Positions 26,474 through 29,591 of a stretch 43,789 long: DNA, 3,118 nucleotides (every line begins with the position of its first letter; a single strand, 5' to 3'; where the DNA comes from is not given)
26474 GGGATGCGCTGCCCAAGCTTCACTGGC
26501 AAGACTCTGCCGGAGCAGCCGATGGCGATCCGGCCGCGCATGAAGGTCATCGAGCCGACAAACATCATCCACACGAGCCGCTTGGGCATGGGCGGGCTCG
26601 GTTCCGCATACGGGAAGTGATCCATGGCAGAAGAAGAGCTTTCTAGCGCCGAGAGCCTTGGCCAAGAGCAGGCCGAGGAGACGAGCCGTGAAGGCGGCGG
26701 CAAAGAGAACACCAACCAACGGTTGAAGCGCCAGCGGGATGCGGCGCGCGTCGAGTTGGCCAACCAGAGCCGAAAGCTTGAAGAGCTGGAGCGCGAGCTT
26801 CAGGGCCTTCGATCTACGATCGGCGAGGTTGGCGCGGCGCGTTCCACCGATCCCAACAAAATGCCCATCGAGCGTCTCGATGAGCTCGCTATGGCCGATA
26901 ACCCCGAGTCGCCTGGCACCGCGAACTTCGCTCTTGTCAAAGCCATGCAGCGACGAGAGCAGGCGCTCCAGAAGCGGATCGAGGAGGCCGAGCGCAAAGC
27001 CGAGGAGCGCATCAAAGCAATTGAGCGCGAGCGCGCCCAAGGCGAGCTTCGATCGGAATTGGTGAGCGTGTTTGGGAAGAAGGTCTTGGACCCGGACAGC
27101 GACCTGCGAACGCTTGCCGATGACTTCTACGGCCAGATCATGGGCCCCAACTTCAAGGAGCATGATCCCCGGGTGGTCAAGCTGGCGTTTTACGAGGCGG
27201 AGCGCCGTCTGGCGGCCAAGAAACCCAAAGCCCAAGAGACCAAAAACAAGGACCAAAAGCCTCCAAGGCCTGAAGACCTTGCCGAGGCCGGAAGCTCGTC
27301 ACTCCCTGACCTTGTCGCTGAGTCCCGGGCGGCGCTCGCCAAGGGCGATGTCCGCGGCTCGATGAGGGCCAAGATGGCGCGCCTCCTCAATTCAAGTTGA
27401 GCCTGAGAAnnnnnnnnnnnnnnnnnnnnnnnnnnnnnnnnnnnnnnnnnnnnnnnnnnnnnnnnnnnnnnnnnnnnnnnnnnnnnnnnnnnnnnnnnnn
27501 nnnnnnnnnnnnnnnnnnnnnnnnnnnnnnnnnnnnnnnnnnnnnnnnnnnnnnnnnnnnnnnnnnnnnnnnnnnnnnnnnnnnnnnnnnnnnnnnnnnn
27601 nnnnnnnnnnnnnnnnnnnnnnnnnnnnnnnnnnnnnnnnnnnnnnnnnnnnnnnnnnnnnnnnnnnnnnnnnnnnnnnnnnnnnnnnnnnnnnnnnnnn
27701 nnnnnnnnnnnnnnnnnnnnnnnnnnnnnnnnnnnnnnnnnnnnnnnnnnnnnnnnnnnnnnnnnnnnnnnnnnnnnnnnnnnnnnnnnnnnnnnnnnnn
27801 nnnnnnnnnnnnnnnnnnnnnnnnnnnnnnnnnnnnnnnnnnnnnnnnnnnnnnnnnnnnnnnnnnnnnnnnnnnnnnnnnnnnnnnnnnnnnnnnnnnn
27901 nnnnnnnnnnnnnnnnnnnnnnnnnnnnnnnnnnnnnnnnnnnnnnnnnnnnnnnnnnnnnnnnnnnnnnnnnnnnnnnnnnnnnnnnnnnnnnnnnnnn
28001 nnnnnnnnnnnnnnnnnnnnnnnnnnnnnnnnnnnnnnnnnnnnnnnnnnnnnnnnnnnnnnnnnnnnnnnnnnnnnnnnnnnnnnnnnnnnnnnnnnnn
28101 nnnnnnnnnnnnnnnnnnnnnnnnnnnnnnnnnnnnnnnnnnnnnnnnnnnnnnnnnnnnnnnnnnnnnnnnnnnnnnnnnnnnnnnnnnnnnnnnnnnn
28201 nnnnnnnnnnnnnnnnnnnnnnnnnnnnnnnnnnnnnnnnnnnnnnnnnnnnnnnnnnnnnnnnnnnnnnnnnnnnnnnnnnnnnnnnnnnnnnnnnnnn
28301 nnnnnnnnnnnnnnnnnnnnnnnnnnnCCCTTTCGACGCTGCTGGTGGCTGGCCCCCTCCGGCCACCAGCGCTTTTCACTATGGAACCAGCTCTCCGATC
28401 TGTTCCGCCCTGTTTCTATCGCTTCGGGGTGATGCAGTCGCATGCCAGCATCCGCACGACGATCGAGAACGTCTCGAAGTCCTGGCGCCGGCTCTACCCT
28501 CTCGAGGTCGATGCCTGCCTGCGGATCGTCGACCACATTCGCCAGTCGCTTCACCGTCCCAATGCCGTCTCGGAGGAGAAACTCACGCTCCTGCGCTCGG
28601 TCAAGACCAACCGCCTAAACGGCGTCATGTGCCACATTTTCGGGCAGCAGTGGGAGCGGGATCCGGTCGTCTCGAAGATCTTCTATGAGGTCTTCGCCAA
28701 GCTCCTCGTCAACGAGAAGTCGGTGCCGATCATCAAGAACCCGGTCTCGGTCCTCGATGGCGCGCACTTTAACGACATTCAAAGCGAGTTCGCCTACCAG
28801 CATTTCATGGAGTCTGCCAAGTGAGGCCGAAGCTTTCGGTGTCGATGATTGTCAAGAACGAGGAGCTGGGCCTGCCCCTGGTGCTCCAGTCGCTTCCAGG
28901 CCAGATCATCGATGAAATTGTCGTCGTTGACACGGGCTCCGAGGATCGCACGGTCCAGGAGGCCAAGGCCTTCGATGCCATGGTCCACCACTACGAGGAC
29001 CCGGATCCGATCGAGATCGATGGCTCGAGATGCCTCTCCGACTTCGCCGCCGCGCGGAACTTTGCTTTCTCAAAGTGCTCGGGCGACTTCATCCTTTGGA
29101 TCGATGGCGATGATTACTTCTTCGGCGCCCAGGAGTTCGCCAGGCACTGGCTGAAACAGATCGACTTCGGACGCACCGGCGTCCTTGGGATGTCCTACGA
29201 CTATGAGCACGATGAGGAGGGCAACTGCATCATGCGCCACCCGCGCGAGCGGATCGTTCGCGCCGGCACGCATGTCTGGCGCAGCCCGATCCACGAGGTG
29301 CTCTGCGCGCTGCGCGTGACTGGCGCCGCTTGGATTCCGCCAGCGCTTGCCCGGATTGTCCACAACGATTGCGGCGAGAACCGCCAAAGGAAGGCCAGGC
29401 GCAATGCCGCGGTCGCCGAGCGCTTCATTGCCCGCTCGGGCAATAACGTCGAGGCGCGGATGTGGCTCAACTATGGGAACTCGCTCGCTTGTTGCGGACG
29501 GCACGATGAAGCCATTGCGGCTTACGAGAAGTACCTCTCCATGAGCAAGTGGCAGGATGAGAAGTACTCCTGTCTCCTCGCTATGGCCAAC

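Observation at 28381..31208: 795-aa GT2-TPR-GT4 dual glycosyltransferase and a coupled unknown gene directly behind the capsid-gene attenuator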

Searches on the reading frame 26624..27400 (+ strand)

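Call 5: search_protein_families(library=pfam, proteins=[window:26624-27400:+], max_evalue=0.01)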
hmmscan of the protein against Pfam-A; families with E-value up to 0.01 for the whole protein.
window:26624-27400:+ (258 aa): 1 family
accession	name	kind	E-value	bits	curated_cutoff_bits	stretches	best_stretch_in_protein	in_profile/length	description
PF24627.1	PUMA_CC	-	0.0094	16.4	30.1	1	14-66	14-66/74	PUMA coiled-coil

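Call 6: search_protein_families(library=phrogs, proteins=[window:26624-27400:+], max_evalue=0.001)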
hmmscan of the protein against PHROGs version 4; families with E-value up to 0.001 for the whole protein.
window:26624-27400:+ (258 aa): 0 families

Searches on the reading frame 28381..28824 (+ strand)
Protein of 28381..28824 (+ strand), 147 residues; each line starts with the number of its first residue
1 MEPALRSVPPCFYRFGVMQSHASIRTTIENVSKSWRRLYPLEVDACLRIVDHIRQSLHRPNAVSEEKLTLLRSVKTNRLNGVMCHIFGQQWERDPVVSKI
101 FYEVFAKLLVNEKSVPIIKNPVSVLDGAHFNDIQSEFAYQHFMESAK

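Call 5: search_protein_families(library=pfam, proteins=[window:28381-28824:+], max_evalue=0.01)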
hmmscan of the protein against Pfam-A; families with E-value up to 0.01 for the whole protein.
window:28381-28824:+ (147 aa): 0 families

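Call 6: search_protein_families(library=phrogs, proteins=[window:28381-28824:+], max_evalue=0.001)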
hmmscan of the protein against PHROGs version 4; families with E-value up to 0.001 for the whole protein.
window:28381-28824:+ (147 aa): 0 families

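Call 32: search_protein_families(library=phrogs, alignment_id=A3, max_evalue=0.01)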
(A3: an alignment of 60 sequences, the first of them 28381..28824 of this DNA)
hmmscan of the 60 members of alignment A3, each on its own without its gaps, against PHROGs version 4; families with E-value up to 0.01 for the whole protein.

A. member 1, window:28381-28824:+ (147 aa): 0 families

B. families by the number of members that match (of 60 scanned): 4 families
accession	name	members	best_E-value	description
phrog_26301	-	2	0.0044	-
phrog_16002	-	1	0.0036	-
phrog_5943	-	1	0.007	-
phrog_18901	-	1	0.0088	-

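Call 33: search_protein_families(library=pfam, alignment_id=A3, max_evalue=0.01)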
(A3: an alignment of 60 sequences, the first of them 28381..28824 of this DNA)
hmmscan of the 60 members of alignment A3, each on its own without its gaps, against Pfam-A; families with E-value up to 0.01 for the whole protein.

A. member 1, window:28381-28824:+ (147 aa): 0 families

B. families by the number of members that match (of 60 scanned): 2 families
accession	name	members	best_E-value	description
PF05372.16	Delta_lysin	1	0.0034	Delta lysin family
PF10038.14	DUF2274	1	0.0099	Protein of unknown function (DUF2274)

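Call 64: find_homologous_proteins(query=A3, max_evalue=0.001)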
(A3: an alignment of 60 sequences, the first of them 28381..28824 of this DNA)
Query A3 (60 sequences) (147 aa, profile of the alignment): 122 proteins with E <= 0.001 among 655 candidates; the best 120 are listed.
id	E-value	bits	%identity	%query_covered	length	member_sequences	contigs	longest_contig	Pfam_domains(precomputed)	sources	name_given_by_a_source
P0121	2.4e-24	104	-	-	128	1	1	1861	-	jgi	-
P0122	5.8e-24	103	-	-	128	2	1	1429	-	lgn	-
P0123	5.8e-24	103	-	-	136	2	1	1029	-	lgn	-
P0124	8.8e-24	102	-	-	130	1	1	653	-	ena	-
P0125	1.0e-23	102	-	-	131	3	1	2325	-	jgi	-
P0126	1.1e-23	102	-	-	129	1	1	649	-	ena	-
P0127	1.2e-23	102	-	-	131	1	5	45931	-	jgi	jgi:hypothetical protein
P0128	1.8e-23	101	-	-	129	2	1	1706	-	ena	-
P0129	2.3e-23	101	-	-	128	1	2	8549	-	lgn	-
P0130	2.5e-23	101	36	15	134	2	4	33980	-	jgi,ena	-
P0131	3.1e-23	100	-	-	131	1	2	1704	-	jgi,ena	-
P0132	3.1e-23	100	-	-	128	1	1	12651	-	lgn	-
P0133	4.8e-23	100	-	-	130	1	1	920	-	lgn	-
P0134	5.0e-23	100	-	-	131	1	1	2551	-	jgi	-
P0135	5.4e-23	99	-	-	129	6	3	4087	-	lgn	-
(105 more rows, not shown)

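Call 70: search_protein_families(library=ncbifam, proteins=[window:28381-28824:+], max_evalue=0.01)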
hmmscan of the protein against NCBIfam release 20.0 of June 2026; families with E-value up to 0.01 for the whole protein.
window:28381-28824:+ (147 aa): 0 families

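Call 72: predict_structure(alignment_id=A6)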
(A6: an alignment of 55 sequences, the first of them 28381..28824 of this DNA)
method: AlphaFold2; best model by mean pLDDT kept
length: 147 residues; sequences in the alignment: 55
mean_pLDDT: 64.8   pTM: 0.50
mean pLDDT of the five models: 64.8, 63.4, 61.5, 59.6, 57.5
residues with pLDDT >= 90: 5; 70-90: 53; 50-70: 55; < 50: 34
segments of 3 or more residues with pLDDT < 50: 1-8, 116-134
pLDDT, mean of each block of 10 residues (from residue 1): 45 52 85 85 69 57 60 69 86 88 83 49 37 49 57
secondary structure, 60 per line:
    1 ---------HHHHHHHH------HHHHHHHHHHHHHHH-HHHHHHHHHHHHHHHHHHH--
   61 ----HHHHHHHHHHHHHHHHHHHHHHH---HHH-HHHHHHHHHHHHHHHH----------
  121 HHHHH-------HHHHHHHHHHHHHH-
elements in order: H10-17 H24-38 H40-58 H65-87 H95-110 H121-125 H133-146

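Call 77: fold_search(model_id=the predicted structure, library=pdb)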
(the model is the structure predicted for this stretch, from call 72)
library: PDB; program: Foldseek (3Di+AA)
matches with E <= 10: 30; with E <= 0.001: 0
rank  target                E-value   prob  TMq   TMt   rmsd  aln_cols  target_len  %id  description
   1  6n2y_I                2.1e+00  0.09  0.24  0.21  14.4       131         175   14  Bacillus PS3 ATP synthase class 1 (released 2019-02-20)
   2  1pvp_A                3.0e+00  0.06  0.21  0.12  15.8       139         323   11  BASIS FOR A SWITCH IN SUBSTRATE SPECIFICITY: CRYSTAL STRUCTURE OF SELECTED VARIANT OF CRE SITE-SPECIFIC RECOMBINASE, A (released 2004-02-17)
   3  4crx_A                3.2e+00  0.06  0.20  0.11  13.9       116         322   13  ASYMMETRIC DNA-BENDING IN THE CRE-LOXP SITE-SPECIFIC RECOMBINATION SYNAPSE (released 1999-06-14)
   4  5gpg_B                3.4e+00  0.04  0.15  0.22  12.8        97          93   15  Co-crystal structure of the FK506 binding domain of human FKBP25, Rapamycin and the FRB domain of human mTOR (released 2016-10-12)
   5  1fap_B                4.0e+00  0.05  0.18  0.26  15.0       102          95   14  THE STRUCTURE OF THE IMMUNOPHILIN-IMMUNOSUPPRESSANT FKBP12-RAPAMYCIN COMPLEX INTERACTING WITH HUMAN FRAP (released 1997-07-23)
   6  8xi9                  4.3e+00  0.03  0.16  0.12  13.7       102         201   15  Crystal structure of FRB-FKBP fusion protein in complex with rapamycin (released 2024-08-07)
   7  7e1n_B                4.5e+00  0.08  0.35  0.28  11.6       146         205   16  Crystal structure of PhlH in complex with 2,4-diacetylphloroglucinol (released 2022-02-02)
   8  8khp_C                4.5e+00  0.04  0.21  0.06  17.4       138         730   17  CULLIN3-KLHL22-RBX1 E3 ligase (released 2023-12-13)
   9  9gaw_K                5.4e+00  0.02  0.17  0.06  22.7       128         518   12  High-resolution structure of the Anaphase-promoting complex/cyclosome (APC/C) bound to co-activator Cdh1 (released 2024-08-14)
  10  7e1n_A                5.7e+00  0.08  0.35  0.27  11.5       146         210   16  Crystal structure of PhlH in complex with 2,4-diacetylphloroglucinol (released 2022-02-02)
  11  5n7i_B                5.7e+00  0.03  0.17  0.22  13.8       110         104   15  Crystal structure of the coiled-coil domain of human tricellulin (released 2017-07-12)
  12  3pk1_A                6.4e+00  0.03  0.21  0.22   9.5       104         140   23  Crystal structure of Mcl-1 in complex with the BaxBH3 domain (released 2010-12-29)
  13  6ka4_A                6.4e+00  0.03  0.19  0.06  16.5       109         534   13  Cryo-EM structure of the AtMLKL3 tetramer (released 2020-09-23)
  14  2y3h_B                6.8e+00  0.04  0.22  0.26  13.3       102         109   12  E63Q mutant of Cupriavidus metallidurans CH34 CnrXs (released 2011-03-30)
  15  4j11_A                6.8e+00  0.02  0.15  0.23  13.5        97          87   10  The crystal structure of a secreted protein ESXB (wild-type, in P21 space group) from Bacillus anthracis str. sterne (released 2013-02-13)
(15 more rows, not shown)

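Call 92: search_protein_representatives(protein=window:28381-28824:+)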
Query: 147 residues. Proteins with E-value up to 0.001 (for the whole library): 15; up to 1e-10: 6; up to 1e-30: 1. The best 15 are listed.
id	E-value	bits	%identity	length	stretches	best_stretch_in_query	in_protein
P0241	7.4e-81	285.2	100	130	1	18-147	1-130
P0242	6.6e-16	74.7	35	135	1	22-135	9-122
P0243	4.6e-13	65.5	39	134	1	27-120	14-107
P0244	2.4e-12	63.2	36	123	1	26-130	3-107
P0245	9.7e-12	61.2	31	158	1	20-131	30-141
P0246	3.1e-11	59.6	37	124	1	25-133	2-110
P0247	1.3e-10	57.5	33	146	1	20-112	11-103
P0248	1.8e-08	50.6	32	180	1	19-119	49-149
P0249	1.7e-07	47.5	31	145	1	27-111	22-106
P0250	3.2e-05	40.1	32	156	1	20-120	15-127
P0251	5.7e-05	39.3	30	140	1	24-117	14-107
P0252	1.9e-04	37.6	32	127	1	21-116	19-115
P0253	4.4e-04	36.4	26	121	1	21-115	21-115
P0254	5.8e-04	36.0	31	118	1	23-119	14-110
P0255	6.3e-04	35.9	27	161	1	26-118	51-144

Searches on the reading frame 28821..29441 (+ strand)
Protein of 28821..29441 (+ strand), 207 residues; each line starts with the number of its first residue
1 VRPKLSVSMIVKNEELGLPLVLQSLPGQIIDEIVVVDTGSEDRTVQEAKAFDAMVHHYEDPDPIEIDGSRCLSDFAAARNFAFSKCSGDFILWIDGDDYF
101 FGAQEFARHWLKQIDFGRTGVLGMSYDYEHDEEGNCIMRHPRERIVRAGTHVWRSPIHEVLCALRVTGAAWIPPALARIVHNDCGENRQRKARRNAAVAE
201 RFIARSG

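Call 62: search_solved_structures(query=window:28821-29441:+, max_evalue=0.01, show_alignments=4)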
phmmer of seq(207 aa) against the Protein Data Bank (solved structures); distinct sequences matched with E-value up to 0.01: 2.
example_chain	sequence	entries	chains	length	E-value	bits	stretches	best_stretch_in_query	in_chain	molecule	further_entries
22ao_A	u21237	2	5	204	1.4e-12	50.6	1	1-99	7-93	GmaR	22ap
7msk_A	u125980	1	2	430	0.0078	18.8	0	3-113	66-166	Glyco_trans_2-like domain-containing protein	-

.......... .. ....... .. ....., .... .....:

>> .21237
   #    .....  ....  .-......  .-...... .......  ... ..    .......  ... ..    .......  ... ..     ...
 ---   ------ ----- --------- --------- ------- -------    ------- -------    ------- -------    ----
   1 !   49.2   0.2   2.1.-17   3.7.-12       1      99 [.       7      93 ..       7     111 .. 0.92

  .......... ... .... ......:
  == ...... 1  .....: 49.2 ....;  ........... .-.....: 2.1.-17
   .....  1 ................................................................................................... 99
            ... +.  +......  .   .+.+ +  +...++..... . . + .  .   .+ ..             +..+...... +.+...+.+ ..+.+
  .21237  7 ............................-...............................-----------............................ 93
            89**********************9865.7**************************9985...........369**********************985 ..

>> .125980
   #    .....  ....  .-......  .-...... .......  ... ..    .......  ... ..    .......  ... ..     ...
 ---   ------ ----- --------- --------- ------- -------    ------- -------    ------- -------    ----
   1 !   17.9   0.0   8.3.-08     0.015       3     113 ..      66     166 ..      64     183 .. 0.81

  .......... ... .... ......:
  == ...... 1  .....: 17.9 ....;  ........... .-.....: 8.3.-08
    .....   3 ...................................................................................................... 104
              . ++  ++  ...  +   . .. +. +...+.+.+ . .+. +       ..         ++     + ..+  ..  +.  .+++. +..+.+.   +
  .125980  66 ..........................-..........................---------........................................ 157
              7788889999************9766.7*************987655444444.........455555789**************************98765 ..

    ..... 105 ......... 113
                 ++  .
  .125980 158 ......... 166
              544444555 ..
